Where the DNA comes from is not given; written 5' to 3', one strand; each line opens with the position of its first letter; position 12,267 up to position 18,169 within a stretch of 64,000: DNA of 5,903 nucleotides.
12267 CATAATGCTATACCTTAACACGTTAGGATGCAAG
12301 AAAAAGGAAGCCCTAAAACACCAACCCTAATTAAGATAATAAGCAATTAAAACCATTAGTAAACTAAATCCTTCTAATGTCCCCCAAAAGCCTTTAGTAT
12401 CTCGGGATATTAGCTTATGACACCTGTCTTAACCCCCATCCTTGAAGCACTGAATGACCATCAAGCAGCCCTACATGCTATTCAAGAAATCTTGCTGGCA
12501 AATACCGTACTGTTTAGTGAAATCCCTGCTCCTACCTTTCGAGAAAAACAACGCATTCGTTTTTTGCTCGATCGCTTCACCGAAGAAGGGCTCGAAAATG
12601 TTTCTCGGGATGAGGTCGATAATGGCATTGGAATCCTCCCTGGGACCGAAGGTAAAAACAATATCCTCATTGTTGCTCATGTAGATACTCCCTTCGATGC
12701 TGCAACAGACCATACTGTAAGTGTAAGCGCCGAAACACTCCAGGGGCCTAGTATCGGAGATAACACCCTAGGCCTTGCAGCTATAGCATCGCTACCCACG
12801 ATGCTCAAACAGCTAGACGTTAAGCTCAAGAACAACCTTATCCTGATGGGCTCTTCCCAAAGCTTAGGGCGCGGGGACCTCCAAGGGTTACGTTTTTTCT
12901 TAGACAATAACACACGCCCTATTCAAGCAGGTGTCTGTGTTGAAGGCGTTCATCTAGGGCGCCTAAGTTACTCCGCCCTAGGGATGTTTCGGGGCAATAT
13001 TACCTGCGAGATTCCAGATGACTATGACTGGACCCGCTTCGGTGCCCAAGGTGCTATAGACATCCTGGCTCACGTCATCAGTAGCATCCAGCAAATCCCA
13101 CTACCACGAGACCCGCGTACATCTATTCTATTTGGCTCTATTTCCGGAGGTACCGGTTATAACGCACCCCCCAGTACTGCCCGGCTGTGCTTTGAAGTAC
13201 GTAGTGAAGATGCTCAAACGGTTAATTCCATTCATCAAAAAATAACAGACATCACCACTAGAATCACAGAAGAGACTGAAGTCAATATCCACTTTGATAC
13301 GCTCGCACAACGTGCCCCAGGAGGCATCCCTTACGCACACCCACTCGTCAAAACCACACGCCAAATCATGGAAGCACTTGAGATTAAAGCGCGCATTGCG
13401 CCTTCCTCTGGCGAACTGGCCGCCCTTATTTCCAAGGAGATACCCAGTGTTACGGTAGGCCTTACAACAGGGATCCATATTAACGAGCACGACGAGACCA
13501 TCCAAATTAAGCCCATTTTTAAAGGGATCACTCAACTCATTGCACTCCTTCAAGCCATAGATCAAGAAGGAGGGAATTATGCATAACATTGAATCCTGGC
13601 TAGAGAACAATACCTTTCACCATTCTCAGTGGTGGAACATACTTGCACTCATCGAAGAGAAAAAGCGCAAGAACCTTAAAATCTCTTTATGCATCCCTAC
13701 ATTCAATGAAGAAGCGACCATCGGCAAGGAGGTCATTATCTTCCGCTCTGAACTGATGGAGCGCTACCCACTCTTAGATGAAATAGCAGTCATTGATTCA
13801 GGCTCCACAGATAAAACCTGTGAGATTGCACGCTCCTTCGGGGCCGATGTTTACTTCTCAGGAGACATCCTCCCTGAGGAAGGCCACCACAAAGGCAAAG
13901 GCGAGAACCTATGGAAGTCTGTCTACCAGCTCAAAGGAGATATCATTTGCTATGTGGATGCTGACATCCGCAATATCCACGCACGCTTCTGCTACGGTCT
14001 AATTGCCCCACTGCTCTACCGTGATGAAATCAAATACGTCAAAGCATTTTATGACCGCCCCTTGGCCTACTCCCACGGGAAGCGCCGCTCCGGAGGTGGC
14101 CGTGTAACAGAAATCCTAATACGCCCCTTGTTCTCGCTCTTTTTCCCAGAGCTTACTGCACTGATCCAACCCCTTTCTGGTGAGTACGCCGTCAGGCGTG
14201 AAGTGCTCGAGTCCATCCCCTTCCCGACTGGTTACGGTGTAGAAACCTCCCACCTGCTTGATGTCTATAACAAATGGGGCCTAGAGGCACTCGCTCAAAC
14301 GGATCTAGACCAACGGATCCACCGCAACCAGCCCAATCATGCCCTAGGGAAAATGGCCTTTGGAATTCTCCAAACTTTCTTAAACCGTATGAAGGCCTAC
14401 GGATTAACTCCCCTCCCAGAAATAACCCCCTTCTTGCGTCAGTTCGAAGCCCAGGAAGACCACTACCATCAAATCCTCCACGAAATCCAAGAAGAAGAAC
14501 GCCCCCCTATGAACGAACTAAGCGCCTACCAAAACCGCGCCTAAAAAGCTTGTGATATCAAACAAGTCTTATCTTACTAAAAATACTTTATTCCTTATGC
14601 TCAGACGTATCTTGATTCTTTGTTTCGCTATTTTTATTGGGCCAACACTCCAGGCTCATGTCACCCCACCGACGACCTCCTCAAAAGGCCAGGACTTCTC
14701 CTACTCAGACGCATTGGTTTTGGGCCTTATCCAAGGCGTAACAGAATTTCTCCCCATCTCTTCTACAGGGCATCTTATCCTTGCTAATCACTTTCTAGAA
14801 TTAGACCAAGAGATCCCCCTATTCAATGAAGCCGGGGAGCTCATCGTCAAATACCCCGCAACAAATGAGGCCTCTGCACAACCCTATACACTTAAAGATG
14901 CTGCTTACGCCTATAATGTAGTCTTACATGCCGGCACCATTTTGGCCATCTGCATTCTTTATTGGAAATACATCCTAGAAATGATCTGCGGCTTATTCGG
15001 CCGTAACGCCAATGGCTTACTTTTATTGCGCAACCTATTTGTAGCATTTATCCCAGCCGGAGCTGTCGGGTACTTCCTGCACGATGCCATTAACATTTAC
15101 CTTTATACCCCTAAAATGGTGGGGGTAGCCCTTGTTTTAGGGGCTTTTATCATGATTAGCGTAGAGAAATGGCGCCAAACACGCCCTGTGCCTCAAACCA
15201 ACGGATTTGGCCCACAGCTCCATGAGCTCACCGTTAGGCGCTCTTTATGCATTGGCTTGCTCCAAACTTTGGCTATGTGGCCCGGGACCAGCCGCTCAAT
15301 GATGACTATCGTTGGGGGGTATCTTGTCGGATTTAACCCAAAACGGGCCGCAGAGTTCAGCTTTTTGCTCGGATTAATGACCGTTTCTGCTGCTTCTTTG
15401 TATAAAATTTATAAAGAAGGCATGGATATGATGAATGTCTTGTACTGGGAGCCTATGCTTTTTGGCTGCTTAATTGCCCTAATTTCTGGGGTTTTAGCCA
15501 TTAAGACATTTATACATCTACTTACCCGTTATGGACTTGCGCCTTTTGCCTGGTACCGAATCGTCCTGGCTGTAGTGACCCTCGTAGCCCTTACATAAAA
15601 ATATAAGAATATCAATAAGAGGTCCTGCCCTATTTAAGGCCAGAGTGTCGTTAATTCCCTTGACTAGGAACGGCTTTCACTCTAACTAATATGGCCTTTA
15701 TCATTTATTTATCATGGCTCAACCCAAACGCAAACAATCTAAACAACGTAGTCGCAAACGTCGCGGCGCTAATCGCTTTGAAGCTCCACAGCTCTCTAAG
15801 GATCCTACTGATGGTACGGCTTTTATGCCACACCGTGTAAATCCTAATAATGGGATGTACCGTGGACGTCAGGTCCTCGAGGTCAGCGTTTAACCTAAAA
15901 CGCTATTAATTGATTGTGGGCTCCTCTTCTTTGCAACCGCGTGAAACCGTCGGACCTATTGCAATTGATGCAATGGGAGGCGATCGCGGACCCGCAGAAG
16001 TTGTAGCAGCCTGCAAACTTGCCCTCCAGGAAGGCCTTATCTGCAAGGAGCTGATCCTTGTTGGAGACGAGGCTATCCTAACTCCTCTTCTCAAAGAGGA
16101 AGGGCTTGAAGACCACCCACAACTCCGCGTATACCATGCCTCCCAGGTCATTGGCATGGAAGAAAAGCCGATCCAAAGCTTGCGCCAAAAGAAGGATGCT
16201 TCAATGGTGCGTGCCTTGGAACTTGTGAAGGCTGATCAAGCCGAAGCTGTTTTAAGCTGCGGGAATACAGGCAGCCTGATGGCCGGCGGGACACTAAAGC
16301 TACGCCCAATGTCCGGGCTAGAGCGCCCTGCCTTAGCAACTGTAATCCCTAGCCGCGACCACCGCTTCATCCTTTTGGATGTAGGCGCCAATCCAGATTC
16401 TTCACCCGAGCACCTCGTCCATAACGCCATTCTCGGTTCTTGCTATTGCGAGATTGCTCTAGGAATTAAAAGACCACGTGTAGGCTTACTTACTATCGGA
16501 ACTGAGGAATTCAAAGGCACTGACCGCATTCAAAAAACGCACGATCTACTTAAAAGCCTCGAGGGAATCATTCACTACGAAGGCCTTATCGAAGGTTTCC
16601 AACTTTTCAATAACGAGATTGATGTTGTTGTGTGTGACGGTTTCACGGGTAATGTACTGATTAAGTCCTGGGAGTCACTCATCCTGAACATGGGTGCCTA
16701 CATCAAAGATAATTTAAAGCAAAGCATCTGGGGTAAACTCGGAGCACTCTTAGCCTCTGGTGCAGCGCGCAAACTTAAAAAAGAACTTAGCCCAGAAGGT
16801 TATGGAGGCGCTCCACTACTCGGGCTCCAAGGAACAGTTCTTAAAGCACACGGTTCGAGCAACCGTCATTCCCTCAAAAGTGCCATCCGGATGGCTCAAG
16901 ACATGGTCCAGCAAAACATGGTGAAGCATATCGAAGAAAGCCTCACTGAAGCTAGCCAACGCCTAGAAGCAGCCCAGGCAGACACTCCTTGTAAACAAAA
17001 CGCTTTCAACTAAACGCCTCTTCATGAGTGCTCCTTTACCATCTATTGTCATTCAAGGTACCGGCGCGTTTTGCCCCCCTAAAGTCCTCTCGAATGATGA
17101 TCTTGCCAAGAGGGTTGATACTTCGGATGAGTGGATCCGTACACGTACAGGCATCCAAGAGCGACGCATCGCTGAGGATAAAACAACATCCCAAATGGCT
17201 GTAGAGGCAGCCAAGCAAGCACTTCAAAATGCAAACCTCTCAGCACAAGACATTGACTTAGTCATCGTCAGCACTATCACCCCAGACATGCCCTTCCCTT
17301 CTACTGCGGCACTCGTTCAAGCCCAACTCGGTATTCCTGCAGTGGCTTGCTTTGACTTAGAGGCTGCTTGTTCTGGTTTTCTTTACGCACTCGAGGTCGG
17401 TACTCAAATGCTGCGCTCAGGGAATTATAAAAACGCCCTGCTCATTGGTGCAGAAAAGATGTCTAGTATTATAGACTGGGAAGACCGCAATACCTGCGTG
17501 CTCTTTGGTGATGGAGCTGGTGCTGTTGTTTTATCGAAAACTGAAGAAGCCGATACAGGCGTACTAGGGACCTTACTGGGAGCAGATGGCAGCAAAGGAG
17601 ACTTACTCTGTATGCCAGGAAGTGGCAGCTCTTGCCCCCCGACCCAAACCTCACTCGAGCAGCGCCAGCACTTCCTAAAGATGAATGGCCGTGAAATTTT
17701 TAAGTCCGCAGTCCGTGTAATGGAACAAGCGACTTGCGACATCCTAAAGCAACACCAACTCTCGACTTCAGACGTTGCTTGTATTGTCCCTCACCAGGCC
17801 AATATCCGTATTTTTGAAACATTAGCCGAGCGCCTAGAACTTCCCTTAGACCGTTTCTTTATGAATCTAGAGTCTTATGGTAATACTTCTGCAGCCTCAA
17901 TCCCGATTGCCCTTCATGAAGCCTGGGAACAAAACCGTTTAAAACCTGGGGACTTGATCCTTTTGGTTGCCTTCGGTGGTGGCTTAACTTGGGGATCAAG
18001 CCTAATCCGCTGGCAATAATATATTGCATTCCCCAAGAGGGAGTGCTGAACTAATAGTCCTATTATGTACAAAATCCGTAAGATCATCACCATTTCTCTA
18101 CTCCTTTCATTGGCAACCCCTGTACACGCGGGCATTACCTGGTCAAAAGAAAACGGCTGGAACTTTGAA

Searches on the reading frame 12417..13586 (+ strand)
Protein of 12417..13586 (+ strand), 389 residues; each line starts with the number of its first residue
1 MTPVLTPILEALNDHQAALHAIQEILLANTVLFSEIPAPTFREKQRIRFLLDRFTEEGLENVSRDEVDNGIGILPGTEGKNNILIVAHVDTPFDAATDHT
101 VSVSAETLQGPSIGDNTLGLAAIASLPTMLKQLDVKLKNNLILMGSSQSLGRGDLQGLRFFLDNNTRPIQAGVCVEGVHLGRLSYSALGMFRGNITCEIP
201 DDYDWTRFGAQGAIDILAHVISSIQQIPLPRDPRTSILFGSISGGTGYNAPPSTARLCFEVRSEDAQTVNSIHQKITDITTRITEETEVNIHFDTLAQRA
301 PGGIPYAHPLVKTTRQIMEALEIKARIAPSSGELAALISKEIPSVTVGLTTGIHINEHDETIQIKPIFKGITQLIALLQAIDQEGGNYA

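Call 44: search_protein_families(library=pfam, proteins=[window:12417-13586:+], max_evalue=0.001)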
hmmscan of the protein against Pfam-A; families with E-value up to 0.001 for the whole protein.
window:12417-13586:+ (389 aa): 2 families
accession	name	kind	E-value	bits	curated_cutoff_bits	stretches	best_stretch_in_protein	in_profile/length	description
PF07687.19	M20_dimer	-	2.7e-08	34.2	21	1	211-284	27-103/107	Peptidase dimerisation domain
PF01546.33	Peptidase_M20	-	9.8e-05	22.8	24.6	1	85-378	2-204/206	Peptidase family M20/M25/M40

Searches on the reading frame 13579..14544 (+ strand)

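Call 44: search_protein_families(library=pfam, proteins=[window:13579-14544:+], max_evalue=0.001)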
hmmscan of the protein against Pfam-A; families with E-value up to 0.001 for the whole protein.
window:13579-14544:+ (321 aa): 1 family
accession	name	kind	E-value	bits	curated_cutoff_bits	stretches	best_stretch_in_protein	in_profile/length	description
PF00535.33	Glycos_transf_2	-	2.7e-10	40.9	23.3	1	36-130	1-89/168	Glycosyl transferase family 2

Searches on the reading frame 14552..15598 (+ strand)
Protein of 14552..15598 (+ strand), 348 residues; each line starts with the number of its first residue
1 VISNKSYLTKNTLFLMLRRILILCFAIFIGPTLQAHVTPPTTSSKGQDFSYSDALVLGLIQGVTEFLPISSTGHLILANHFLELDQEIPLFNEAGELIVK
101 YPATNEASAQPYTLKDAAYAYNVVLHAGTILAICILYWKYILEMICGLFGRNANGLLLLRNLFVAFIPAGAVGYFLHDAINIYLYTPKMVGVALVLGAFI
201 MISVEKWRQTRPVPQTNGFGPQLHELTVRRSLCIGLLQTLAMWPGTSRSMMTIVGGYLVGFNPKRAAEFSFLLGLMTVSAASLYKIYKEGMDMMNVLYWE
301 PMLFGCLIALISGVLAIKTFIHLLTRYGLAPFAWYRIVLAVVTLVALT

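Call 45: search_protein_families(library=pfam, proteins=[window:14552-15598:+], max_evalue=0.001)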
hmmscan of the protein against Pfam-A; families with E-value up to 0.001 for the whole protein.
window:14552-15598:+ (348 aa): 1 family
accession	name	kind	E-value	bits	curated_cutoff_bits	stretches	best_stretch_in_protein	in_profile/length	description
PF02673.24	BacA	-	1.3e-68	231.9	33.4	1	54-342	1-257/257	Bacitracin resistance protein BacA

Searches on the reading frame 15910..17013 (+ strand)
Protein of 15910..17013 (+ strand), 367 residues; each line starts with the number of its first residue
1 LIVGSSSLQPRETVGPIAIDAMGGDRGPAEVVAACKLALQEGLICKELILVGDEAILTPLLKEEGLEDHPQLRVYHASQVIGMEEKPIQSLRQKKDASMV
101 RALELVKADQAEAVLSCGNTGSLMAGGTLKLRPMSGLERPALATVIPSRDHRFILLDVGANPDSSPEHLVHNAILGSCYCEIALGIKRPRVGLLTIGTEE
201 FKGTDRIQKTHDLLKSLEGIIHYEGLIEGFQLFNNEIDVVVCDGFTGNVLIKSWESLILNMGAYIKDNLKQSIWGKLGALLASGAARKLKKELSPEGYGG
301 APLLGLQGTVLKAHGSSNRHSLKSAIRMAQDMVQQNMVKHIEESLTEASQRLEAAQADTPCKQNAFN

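Call 45: search_protein_families(library=pfam, proteins=[window:15910-17013:+], max_evalue=0.001)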
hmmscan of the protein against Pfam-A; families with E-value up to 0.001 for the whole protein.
window:15910-17013:+ (367 aa): 1 family
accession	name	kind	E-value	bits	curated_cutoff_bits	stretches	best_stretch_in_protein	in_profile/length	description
PF02504.20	FA_synthesis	-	5.8e-98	328.4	29.1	1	17-338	3-322/324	Fatty acid synthesis protein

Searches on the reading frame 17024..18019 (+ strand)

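Call 45: search_protein_families(library=pfam, proteins=[window:17024-18019:+], max_evalue=0.001)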
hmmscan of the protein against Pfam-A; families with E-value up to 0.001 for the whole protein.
window:17024-18019:+ (331 aa): 5 families
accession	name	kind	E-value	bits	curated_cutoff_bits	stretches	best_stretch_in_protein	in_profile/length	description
PF08541.16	ACP_syn_III_C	-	5e-39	132.8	26.6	1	241-330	1-90/90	3-Oxoacyl-[acyl-carrier-protein (ACP)] synthase III C terminal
PF08545.16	ACP_syn_III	-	1.6e-33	114.8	24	1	110-189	1-80/80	3-Oxoacyl-[acyl-carrier-protein (ACP)] synthase III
PF00108.29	Thiolase_N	-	1.8e-10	41.1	26.4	1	41-149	8-118/260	Thiolase, N-terminal domain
PF08392.18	FAE1_CUT1_RppA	-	1.3e-06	28.4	27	1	53-175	81-208/290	FAE1/Type III polyketide synthase-like protein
PF07451.17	SpoVAD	-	1.8e-05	24.1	22.1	1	53-141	49-131/329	Stage V sporulation protein AD (SpoVAD)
